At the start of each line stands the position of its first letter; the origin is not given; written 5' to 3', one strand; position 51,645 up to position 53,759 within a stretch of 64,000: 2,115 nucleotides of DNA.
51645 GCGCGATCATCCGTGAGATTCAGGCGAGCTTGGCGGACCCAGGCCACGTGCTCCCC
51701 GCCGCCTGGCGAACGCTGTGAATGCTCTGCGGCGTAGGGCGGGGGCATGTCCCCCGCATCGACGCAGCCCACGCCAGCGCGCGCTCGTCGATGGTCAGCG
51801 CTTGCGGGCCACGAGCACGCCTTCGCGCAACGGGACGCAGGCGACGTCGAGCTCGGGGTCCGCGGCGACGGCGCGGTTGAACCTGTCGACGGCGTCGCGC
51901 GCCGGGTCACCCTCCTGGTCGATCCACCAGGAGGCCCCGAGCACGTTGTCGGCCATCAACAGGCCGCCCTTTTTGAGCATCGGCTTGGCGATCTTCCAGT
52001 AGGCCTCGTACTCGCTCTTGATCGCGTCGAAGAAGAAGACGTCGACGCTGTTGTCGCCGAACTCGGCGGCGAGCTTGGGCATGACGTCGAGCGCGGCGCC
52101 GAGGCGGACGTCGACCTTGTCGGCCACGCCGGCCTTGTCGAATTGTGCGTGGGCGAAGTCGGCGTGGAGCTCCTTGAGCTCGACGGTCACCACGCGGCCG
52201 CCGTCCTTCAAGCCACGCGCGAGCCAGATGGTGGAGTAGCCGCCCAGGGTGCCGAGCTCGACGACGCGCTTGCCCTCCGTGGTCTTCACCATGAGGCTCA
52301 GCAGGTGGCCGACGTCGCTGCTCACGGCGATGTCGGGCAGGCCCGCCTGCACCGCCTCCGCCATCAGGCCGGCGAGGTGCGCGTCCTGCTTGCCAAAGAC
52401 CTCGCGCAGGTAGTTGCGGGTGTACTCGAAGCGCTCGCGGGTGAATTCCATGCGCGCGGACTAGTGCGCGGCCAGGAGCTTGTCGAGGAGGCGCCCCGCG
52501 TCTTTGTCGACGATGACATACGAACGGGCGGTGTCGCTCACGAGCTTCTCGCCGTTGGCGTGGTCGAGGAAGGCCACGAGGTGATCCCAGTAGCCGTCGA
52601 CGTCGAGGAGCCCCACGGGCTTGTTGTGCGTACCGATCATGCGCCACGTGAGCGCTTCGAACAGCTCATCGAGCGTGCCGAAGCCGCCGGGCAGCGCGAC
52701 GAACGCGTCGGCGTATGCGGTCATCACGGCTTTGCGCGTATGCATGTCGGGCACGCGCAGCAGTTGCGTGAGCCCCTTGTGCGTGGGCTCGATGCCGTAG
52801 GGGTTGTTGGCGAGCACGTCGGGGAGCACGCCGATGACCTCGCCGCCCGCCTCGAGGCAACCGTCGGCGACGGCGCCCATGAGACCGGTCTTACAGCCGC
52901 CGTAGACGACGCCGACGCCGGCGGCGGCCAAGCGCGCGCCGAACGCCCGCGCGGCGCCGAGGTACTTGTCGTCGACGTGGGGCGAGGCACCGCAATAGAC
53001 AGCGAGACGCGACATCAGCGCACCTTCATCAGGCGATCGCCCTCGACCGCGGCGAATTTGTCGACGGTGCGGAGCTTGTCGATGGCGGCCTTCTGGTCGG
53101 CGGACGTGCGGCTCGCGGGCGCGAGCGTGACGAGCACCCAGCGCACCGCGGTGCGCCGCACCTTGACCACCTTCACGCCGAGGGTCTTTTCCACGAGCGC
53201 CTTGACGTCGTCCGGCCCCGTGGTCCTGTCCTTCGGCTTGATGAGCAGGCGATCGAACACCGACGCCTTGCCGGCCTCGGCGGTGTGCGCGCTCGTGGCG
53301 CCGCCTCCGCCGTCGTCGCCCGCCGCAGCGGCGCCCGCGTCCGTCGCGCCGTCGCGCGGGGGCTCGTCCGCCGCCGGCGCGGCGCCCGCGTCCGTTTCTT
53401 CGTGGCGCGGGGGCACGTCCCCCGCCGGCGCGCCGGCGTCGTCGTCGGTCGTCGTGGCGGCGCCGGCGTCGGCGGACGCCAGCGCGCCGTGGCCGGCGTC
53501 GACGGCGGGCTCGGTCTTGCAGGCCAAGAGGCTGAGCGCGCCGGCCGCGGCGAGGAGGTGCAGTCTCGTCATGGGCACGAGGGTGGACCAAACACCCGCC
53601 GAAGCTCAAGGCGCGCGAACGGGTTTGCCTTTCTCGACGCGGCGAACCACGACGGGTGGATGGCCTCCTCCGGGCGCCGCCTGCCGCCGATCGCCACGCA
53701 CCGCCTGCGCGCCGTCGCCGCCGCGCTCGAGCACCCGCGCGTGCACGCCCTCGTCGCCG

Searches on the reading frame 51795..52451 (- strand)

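Call 8: search_protein_families(library=pfam, proteins=[window:51795-52451:-], max_evalue=0.01)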
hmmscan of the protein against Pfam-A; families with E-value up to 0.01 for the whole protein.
window:51795-52451:- (218 aa): 7 families
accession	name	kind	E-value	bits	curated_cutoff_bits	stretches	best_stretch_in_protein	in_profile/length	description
PF01596.23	Methyltransf_3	-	2.6e-38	131.8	22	1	22-217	7-203/204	O-methyltransferase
PF13578.12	Methyltransf_24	-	3.4e-14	54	26.3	1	64-170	1-105/105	Methyltransferase domain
PF08704.16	GCD14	-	1.3e-06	28.7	26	1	45-165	27-142/247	tRNA methyltransferase complex GCD14 subunit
PF02353.26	CMAS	-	0.00021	21.2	27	1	57-170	60-167/273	Mycolic acid cyclopropane synthetase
PF01135.25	PCMT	-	0.00074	19.8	20.3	1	50-117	65-130/210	Protein-L-isoaspartate(D-aspartate) O-methyltransferase (PCMT)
PF06006.17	DUF905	-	0.0021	18.5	22.3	1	30-83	12-65/70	Bacterial protein of unknown function (DUF905)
PF13847.12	Methyltransf_31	-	0.0035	17.5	27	1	59-170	3-112/145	Methyltransferase domain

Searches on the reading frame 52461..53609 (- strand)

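Call 8: search_protein_families(library=pfam, proteins=[window:52461-53609:-], max_evalue=0.01)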
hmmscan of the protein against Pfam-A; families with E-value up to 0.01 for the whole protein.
window:52461-53609:- (382 aa): 2 families
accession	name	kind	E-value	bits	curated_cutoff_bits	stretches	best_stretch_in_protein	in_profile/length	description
PF03641.19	Lysine_decarbox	-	1.2e-41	142.4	27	1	244-378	1-131/131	Possible lysine decarboxylase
PF18306.6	LDcluster4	-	1.8e-14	54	26.3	1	207-339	8-125/151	SLOG cluster4 family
